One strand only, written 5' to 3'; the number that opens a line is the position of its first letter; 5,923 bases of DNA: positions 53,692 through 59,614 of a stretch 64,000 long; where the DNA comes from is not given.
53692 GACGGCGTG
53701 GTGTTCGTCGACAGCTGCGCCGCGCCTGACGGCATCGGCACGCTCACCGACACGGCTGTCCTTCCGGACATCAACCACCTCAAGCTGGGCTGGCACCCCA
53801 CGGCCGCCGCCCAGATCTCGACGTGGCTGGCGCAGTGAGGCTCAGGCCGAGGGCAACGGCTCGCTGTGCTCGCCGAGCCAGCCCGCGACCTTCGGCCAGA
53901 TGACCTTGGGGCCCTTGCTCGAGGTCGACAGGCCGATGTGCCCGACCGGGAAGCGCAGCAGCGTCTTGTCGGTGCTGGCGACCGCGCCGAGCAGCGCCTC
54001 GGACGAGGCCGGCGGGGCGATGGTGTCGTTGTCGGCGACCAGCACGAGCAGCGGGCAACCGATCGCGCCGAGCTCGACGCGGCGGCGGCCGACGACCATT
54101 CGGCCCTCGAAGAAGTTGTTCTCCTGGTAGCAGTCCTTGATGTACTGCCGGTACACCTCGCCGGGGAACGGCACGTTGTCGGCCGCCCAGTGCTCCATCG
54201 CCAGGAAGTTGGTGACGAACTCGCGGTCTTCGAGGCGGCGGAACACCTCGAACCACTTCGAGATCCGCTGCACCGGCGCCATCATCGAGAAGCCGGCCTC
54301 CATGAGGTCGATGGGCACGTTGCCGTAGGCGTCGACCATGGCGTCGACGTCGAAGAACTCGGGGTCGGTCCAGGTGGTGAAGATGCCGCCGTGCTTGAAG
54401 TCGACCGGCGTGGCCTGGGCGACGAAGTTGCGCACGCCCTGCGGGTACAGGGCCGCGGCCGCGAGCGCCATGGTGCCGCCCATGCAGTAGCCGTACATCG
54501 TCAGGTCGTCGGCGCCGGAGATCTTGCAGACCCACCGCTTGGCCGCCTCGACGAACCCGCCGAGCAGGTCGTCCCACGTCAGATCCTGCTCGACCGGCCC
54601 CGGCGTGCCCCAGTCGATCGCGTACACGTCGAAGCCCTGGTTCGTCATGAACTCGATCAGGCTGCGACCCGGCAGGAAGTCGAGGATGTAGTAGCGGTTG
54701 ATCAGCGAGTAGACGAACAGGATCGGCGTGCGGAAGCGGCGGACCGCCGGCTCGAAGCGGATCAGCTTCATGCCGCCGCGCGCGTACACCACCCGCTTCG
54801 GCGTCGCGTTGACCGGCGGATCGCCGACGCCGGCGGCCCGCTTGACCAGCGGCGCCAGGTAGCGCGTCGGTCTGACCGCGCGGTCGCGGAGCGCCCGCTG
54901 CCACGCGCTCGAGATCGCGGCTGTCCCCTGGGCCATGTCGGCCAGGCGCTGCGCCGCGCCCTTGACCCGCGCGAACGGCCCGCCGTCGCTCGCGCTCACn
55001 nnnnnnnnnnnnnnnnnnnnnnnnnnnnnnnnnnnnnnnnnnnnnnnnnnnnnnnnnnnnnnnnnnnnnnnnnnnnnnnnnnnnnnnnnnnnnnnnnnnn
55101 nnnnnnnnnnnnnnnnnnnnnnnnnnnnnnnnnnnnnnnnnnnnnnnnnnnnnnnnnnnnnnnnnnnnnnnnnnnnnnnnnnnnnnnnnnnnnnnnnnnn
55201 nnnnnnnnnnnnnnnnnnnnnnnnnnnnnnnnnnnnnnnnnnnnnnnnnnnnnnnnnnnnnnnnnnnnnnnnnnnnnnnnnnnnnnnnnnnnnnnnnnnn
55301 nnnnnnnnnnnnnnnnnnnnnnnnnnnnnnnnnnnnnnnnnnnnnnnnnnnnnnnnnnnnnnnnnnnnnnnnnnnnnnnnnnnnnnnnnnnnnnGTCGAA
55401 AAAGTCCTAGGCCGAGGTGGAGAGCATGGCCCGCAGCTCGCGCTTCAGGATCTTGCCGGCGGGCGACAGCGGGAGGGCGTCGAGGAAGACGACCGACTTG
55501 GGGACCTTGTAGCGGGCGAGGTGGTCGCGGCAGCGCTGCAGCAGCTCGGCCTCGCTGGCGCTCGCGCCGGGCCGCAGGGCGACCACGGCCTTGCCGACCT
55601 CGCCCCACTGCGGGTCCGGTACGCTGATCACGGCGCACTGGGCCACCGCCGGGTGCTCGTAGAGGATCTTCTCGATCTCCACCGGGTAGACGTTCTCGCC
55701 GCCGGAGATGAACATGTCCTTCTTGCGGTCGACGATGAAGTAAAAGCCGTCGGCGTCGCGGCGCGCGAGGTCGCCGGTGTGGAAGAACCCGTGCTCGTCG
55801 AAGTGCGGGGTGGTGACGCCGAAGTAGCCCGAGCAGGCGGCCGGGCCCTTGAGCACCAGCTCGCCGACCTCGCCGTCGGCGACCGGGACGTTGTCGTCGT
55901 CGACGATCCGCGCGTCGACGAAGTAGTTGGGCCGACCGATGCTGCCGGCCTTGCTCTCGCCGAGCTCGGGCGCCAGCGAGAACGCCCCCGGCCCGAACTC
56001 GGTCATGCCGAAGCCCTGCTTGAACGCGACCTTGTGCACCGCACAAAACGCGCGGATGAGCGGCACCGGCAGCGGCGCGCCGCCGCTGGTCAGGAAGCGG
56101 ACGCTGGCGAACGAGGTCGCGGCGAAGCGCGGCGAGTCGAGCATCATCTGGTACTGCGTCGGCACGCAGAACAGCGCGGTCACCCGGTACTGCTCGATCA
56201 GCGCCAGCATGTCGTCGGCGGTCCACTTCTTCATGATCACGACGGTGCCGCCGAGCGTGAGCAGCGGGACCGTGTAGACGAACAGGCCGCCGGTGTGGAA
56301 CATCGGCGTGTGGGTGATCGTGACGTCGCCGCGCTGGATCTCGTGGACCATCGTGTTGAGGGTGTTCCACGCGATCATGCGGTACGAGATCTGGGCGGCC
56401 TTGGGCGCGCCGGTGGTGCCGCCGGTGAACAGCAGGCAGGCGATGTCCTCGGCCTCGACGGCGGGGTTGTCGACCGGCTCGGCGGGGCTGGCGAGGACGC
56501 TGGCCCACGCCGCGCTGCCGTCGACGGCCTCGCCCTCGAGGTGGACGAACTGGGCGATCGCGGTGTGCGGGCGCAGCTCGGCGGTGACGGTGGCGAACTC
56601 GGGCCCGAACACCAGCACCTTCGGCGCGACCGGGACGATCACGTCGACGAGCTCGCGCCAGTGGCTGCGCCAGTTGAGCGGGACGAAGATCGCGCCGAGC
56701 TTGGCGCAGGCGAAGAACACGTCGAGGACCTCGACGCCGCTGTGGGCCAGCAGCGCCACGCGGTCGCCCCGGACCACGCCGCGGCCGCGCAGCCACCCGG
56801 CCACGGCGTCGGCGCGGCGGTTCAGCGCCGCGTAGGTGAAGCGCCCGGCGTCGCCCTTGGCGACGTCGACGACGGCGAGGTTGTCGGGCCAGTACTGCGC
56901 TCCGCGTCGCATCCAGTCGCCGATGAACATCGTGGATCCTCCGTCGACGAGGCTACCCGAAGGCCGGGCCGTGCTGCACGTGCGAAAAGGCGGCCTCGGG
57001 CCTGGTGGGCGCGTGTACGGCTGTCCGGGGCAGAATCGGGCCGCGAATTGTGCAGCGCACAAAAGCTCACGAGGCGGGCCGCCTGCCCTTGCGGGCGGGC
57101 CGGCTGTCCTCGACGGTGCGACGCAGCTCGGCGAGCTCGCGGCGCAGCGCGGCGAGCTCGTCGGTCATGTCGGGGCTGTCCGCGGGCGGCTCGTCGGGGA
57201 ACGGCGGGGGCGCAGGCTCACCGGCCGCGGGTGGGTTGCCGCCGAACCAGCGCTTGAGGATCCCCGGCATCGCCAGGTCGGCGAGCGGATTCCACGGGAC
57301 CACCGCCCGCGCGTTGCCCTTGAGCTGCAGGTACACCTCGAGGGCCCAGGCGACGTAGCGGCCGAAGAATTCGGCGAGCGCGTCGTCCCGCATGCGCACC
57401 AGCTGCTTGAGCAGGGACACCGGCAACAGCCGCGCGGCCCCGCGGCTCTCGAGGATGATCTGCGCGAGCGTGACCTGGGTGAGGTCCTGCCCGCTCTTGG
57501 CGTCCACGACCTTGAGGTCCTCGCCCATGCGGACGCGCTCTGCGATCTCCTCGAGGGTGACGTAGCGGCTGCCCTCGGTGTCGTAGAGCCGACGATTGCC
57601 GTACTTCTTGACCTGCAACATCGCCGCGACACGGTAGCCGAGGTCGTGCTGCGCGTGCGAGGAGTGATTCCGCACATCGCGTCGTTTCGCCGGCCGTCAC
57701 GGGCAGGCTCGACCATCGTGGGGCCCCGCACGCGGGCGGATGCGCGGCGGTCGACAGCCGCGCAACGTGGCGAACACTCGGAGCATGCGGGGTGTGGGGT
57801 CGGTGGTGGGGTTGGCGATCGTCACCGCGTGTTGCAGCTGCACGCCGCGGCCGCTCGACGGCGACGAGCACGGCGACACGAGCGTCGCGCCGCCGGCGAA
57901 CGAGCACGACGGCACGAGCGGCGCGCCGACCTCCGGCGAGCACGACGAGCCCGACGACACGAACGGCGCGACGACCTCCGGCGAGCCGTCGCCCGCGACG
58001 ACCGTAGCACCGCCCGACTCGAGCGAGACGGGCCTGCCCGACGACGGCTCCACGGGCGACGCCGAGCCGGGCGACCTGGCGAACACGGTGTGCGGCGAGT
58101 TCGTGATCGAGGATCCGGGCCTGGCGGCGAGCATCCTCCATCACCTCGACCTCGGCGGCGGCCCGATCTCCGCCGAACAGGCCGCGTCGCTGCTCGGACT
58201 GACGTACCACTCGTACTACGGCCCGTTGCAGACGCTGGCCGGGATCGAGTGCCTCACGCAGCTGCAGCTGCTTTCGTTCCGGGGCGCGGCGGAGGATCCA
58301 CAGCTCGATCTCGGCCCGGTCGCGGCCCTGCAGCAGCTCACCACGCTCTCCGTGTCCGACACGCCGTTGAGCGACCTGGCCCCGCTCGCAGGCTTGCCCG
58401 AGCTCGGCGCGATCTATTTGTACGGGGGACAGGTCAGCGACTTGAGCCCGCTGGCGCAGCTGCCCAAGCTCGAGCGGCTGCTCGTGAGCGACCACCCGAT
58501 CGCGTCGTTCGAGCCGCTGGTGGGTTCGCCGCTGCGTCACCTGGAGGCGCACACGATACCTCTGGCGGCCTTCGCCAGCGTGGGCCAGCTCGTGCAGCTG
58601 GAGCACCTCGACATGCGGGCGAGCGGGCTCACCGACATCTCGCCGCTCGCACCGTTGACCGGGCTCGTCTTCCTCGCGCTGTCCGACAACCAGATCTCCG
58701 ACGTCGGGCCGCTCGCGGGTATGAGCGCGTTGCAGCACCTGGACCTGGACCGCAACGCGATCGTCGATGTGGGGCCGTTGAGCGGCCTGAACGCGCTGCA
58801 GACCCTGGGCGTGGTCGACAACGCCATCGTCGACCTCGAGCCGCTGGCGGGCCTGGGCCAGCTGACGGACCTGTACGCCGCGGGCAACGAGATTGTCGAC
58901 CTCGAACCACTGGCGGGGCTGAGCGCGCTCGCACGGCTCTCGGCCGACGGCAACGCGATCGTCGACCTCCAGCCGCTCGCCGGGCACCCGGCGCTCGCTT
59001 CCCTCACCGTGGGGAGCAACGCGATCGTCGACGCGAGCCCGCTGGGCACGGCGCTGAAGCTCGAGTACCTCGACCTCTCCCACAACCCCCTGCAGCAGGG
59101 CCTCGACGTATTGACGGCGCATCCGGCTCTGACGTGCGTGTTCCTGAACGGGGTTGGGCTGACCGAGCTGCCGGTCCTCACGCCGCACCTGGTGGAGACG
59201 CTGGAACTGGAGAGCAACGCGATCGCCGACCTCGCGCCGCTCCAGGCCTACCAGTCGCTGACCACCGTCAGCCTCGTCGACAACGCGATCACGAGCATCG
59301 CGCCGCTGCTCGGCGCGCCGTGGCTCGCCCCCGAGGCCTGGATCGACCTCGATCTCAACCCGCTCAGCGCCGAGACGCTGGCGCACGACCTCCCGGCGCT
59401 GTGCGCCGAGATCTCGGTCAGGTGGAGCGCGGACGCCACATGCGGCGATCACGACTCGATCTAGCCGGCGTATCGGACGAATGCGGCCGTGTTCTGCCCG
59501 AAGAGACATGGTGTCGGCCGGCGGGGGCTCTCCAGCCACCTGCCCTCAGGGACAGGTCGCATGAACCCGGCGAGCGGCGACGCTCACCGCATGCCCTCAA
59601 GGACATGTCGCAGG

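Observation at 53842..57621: PHA module: PhaR - acyl-CoA synthetase - 132 aa coiled-coil partner - PhaC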

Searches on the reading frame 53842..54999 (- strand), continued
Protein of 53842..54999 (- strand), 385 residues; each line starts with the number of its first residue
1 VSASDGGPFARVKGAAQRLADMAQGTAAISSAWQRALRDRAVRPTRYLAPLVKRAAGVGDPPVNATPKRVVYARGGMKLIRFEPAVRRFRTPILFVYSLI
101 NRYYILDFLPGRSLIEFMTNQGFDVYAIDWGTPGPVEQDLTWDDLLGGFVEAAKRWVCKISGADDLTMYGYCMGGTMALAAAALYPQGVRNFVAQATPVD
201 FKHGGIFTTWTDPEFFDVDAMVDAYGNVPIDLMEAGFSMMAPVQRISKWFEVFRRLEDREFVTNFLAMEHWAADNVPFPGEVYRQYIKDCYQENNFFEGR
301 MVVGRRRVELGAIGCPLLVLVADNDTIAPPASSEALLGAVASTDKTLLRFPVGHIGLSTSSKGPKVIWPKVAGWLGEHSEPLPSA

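Call 77: find_encoding_contigs(protein=P0107, flank=9000, max_places=1)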
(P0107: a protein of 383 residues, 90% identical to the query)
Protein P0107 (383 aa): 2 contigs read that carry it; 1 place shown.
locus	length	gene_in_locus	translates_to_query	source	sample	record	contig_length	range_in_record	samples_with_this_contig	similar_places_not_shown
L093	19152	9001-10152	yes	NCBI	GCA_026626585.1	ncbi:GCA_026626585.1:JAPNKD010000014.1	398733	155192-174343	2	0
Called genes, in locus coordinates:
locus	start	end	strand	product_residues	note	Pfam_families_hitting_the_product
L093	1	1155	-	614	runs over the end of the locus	PF25173:Beta-prop_WDR3_1st (faint), PF23381:Beta-prop_IFT122_1st (faint)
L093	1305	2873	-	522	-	PF01370:Epimerase, PF13460:NAD_binding_10, PF02517:Rce1-like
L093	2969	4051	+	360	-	PF09752:ABHD18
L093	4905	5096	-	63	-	-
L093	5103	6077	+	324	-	-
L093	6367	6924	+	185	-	PF07879:PHB_acc_N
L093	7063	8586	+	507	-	PF00501:AMP-binding, PF13193:AMP-binding_C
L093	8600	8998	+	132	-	-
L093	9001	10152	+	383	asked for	PF07167:PhaC_N, PF00561:Abhydrolase_1, PF12697:Abhydrolase_6 (weak), PF12146:Hydrolase_4 (faint), PF11339:DUF3141 (weak)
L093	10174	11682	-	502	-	-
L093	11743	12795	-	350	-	PF00561:Abhydrolase_1, PF12146:Hydrolase_4, PF12697:Abhydrolase_6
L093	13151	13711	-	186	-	-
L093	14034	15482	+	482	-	-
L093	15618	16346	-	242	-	PF13640:2OG-FeII_Oxy_3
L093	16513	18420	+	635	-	PF02771:Acyl-CoA_dh_N, PF02770:Acyl-CoA_dh_M, PF00441:Acyl-CoA_dh_1, PF22924:ACOX_C_alpha1 (faint), PF00441:Acyl-CoA_dh_1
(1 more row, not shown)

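Call 79: search_protein_families(library=ncbifam, proteins=[L092:7583-9106:-, L092:9938-11227:+, L092:3667-3981:+, L091:3700-3987:+, L005:8119-9015:+], max_evalue=0.01)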
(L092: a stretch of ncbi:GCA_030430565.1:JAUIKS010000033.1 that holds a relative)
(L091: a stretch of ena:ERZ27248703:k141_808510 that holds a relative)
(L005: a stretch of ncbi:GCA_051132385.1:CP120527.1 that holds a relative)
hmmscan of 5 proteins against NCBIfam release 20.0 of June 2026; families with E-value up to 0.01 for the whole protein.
L092:7583-9106:- (507 aa): 1 family
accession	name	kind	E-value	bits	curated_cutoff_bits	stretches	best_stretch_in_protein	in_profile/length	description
NF050060.1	e_nPHAscl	equivalog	0.0056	15.9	450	0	182-316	46-180/345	extracellular native short-chain-length polyhydroxyalkanoate depolymerase PhaZ7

L092:9938-11227:+ (429 aa): 4 families
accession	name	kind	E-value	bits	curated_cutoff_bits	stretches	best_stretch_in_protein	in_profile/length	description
TIGR01840.1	esterase_phb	subfamily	3.5e-41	141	107.85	1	30-230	2-202/213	PHB depolymerase family esterase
NF050058.1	e_dPHAscl_type1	hypoth_equivalog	1.3e-39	136.4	150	1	27-301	8-276/276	extracellular catalytic domain type 1 short-chain-length polyhydroxyalkanoate depolymerase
NF050059.1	e_dPHAscl_type2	hypoth_equivalog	4.8e-10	39.3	280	2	28-99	206-284/305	extracellular catalytic domain type 2 short-chain-length polyhydroxyalkanoate depolymerase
TIGR03901.2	MYXO-CTERM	domain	0.00017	21.9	20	1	395-428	2-34/34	MYXO-CTERM sorting domain-containing protein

L092:3667-3981:+ (104 aa): 0 families

L091:3700-3987:+ (95 aa): 0 families

L005:8119-9015:+ (298 aa): 13 families
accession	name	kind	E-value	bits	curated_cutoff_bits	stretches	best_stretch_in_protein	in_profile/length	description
TIGR02427.1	protocat_pcaD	equivalog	6.4e-10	38.8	255.85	1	25-140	2-118/251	3-oxoadipate enol-lactonase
NF051488.1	bifunc_PcaDC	exception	1.1e-09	37.9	390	1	34-141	11-118/375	bifunctional 3-oxoadipate enol-lactonase/4-carboxymuconolactone decarboxylase PcaDC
NF050089.1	i_nPHAscl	equivalog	2e-08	33.6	300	1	18-117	2-100/288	intracellular short-chain-length polyhydroxyalkanoate depolymerase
NF011457.0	PRK14875.1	equivalog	5.1e-08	32.3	307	1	21-135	118-232/372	acetoin dehydrogenase dihydrolipoyllysine-residue acetyltransferase subunit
TIGR01249.1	pro_imino_pep_1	equivalog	1.2e-07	31.2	259.75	1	14-117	6-111/307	prolyl aminopeptidase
TIGR03056.1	bchO_mg_che_rel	equivalog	3.3e-07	29.6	172.55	1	29-282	22-260/278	alpha/beta fold hydrolase BchO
NF002873.0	PRK03204.1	equivalog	1.8e-06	27.5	466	1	17-134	17-132/286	haloalkane dehalogenase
NF002938.0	PRK03592.1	equivalog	2.2e-06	27.2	241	1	21-79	18-73/298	haloalkane dehalogenase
TIGR01250.1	pro_imino_pep_2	subfamily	3.1e-06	27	167.65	1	21-122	10-115/288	proline iminopeptidase-family hydrolase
NF002043.0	PRK00870.1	subfamily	6.6e-06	25.8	265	1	24-77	35-88/302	haloalkane dehalogenase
NF045632.1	hydroxlase_HsaD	equivalog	0.00025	20.1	400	1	20-130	20-133/290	4,5:9,10-diseco-3-hydroxy-5,9,17-trioxoandrosta-1(10),2-diene-4-oate hydrolase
NF045945.1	ProImpepLactob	equivalog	0.0033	16.9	400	1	35-134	27-130/293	proline iminopeptidase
TIGR03611.1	RutD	equivalog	0.0046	16.4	238.5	0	49-133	28-112/258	pyrimidine utilization protein D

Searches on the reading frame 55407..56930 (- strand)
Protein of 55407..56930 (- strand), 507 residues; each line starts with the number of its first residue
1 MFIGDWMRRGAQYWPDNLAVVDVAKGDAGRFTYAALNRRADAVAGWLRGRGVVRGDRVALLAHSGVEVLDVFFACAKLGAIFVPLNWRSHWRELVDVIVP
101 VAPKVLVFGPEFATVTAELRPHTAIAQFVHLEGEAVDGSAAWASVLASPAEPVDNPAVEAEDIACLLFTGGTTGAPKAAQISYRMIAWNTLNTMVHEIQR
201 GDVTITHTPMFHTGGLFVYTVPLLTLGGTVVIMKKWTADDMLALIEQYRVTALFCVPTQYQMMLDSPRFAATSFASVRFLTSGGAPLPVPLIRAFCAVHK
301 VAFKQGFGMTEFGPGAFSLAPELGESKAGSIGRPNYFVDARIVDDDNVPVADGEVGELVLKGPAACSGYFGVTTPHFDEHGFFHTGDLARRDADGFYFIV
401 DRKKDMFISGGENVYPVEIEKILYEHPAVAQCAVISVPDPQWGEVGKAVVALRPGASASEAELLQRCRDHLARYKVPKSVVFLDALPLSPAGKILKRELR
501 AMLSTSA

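Call 3: search_protein_families(library=pfam, proteins=[window:55410-56930:-], max_evalue=1)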
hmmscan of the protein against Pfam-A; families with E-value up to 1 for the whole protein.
seq(507 aa): 4 families
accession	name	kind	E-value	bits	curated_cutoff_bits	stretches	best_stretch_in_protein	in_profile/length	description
PF00501.34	AMP-binding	-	4.2e-81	273.1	29.9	1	9-370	3-384/384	AMP-binding enzyme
PF13193.12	AMP-binding_C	-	1.6e-22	80.6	24.5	1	418-493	1-76/76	AMP-binding enzyme C-terminal domain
PF23562.2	AMP-binding_C_3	-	0.12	13.1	20.8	1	408-443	6-42/124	AMP-binding enzyme C-terminal domain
PF01225.30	Mur_ligase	-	0.19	12.6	21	1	124-144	14-34/95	Mur ligase family, catalytic domain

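Call 4: search_protein_families(library=ncbifam, proteins=[window:55410-56930:-], max_evalue=1)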
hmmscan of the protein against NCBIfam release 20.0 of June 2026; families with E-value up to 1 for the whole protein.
seq(507 aa): 110 families (the best 25 are shown)
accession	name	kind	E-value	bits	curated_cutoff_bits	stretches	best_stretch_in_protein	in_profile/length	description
NF004837.0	PRK06187.1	subfamily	9.8e-131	436.6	476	1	3-505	10-524/531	long-chain-fatty-acid--CoA ligase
NF052269.1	Staph_lig_FadD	equivalog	1.5e-127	426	650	1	5-504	4-494/499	long-chain-fatty-acid--CoA ligase FadD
NF006182.0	PRK08316.1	subfamily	8.1e-118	394.1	663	1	3-504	13-518/523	fatty acyl-CoA synthetase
NF005307.0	PRK06839.1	equivalog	2e-115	386.3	748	1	3-502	4-492/496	o-succinylbenzoate--CoA ligase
NF006572.0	PRK09088.1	equivalog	2.3e-109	366.3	696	1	11-504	11-488/491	acyl-CoA synthetase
NF005702.0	PRK07514.1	subfamily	2.8e-93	313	558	1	19-502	18-499/506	malonyl-CoA synthase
NF005676.0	PRK07470.1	equivalog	6.9e-91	305.5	774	1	4-505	23-531/544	acyl-CoA synthetase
NF005801.1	PRK07656.1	equivalog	6.4e-90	302.2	657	1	7-500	7-500/500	FadD3 family acyl-CoA ligase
NF006181.0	PRK08314.1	subfamily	1e-89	301.3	705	2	123-500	167-551/563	long-chain-fatty-acid--CoA ligase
NF005857.1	PRK07786.1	exception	9.2e-89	298.3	733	1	30-502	34-511/513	fatty-acid--CoA ligase FadD5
NF005714.0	PRK07529.1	subfamily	2.9e-86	290.2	632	2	154-501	211-574/640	acyl-CoA synthetase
NF004797.0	PRK06145.1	equivalog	2.7e-84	283.3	850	1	30-505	27-497/499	acyl-CoA synthetase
TIGR01923.1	menE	equivalog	5.8e-82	275.9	330.15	1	32-498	1-441/442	o-succinylbenzoate--CoA ligase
NF004114.0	PRK05605.1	equivalog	1.2e-81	274.8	766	2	137-505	193-571/575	long-chain-fatty-acid--CoA ligase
NF002966.0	PRK03640.1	equivalog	2.9e-80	270.2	556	1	5-503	6-480/483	o-succinylbenzoate--CoA ligase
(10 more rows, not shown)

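Call 53: search_solved_structures(query=window:55407-56930:-, max_evalue=1e-30)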
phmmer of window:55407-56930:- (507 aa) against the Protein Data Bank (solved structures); distinct sequences matched with E-value up to 1e-30: 95 (the best 60 are shown).
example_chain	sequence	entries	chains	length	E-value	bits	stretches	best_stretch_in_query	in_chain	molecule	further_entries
8weu_A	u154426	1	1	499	6.1e-104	351.5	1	3-501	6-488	Fatty-acyl-CoA synthase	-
8wev_A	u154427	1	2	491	7.3e-104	351.3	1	3-501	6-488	Feruloyl-CoA Synthetase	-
3r44_A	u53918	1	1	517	2.4e-78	267.1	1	7-504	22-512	fatty acyl CoA synthetase FADD13 (FATTY-ACYL-CoA SYNTHETASE)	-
8r2q_A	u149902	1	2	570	3.6e-76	259.9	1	29-501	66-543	Probable fatty-acid-CoA ligase FadD5 (Fatty-acid-CoA synthetase) (Fatty-acid-CoA synthase)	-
4fuq_A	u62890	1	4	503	3.6e-71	243.4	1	18-501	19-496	Malonyl CoA synthetase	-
4fut_A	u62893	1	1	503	2.8e-70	240.5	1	18-501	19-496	Malonyl CoA synthetase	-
4gxr_A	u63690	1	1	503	1.8e-69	237.8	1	18-501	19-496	Malonyl CoA synthetase, Benzoate-CoA ligase Chimeric protein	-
3ivr_A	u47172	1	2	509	3.3e-68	233.6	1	3-496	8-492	Putative long-chain-fatty-acid CoA ligase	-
4gxq_A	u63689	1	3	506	3.8e-68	233.4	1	18-501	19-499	Malonyl CoA synthetase, Benzoate-CoA ligase Chimeric protein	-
5x8f_A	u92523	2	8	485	6.7e-61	209.5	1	5-500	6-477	2-succinylbenzoate--CoA ligase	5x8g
5buq_A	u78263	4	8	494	7.1e-61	209.5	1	5-500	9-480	2-succinylbenzoate--CoA ligase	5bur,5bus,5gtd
8ivi_A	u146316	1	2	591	1.1e-59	205.5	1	134-502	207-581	Medium/long-chain-fatty-acid--CoA ligase FadD8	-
1ult_A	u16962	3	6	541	2.4e-58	201.1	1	4-502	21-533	long chain fatty acid-CoA ligase | long-chain-fatty-acid-CoA synthetase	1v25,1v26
8r2r_A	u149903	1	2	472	3e-57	197.5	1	29-428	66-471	Probable fatty-acid-CoA ligase FadD5 (Fatty-acid-CoA synthetase) (Fatty-acid-CoA synthase)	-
2qvx_X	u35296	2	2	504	1.7e-54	188.4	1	3-503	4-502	4-Chlorobenzoate CoA Ligase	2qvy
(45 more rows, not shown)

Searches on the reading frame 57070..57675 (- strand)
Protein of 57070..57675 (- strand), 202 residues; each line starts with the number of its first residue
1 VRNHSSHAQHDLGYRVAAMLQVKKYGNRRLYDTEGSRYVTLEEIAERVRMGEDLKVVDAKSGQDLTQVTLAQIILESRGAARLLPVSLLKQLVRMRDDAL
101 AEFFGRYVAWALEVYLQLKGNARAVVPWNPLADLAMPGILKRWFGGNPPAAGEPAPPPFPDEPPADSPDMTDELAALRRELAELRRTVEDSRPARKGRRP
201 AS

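Call 3: search_protein_families(library=pfam, proteins=[window:57070-57675:-], max_evalue=1)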
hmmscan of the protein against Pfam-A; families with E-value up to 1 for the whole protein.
seq(202 aa): 4 families
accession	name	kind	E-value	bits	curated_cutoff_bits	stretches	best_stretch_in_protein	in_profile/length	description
PF07879.16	PHB_acc_N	-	4.1e-26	91.3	25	1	22-78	2-58/61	PHB/PHA accumulation regulator DNA-binding domain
PF05233.18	PHB_acc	-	5.6e-05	23.5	27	1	84-117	1-34/40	PHB accumulation regulatory domain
PF12867.12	DinB_2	-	0.032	15.1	24.8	1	145-200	48-102/128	DinB superfamily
PF20570.3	DUF6779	-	0.044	14.9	28.1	1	169-190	68-89/108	Domain of unknown function (DUF6779)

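Call 4: search_protein_families(library=ncbifam, proteins=[window:57070-57675:-], max_evalue=1)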
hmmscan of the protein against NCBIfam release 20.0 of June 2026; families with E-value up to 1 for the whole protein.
seq(202 aa): 2 families
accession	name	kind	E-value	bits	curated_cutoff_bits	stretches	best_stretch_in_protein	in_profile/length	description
TIGR01848.1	PHA_reg_PhaR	equivalog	6.3e-28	97.3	109.45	1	22-117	3-99/107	polyhydroxyalkanoate synthesis repressor PhaR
TIGR04493.1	microcomp_PduM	equivalog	0.09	12.6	50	1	86-136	48-99/153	PduM family microcompartment protein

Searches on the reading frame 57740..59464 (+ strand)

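Call 56: search_protein_families(library=pfam, proteins=[window:57740-59464:+], max_evalue=0.001)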
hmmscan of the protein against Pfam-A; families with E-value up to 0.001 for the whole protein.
window:57740-59464:+ (574 aa): 7 families
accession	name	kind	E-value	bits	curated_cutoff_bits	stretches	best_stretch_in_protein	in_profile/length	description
PF12799.13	LRR_4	-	5.6e-39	131.7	27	4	309-348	3-43/44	Leucine Rich repeats (2 copies)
PF13855.12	LRR_8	-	1.5e-16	60.3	27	1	310-363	4-61/61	Leucine rich repeat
PF00560.39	LRR_1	-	4.7e-10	38.1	20.6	0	440-453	1-14/23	Leucine Rich Repeat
PF14580.12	LRR_9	-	3.1e-08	33.8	30.5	0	332-407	45-125/175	Leucine-rich repeat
PF13516.12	LRR_6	-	1.1e-07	31.8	23.4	0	310-323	6-19/24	Leucine Rich repeat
PF23598.1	LRR_14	-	1.1e-05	24.8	40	0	170-320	90-252/353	Leucine-rich repeat region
PF23211.1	LRR_LRWD1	-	5e-05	23.5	28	0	188-254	32-98/190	Leucine-rich repeat and WD repeat-containing protein 1, LRR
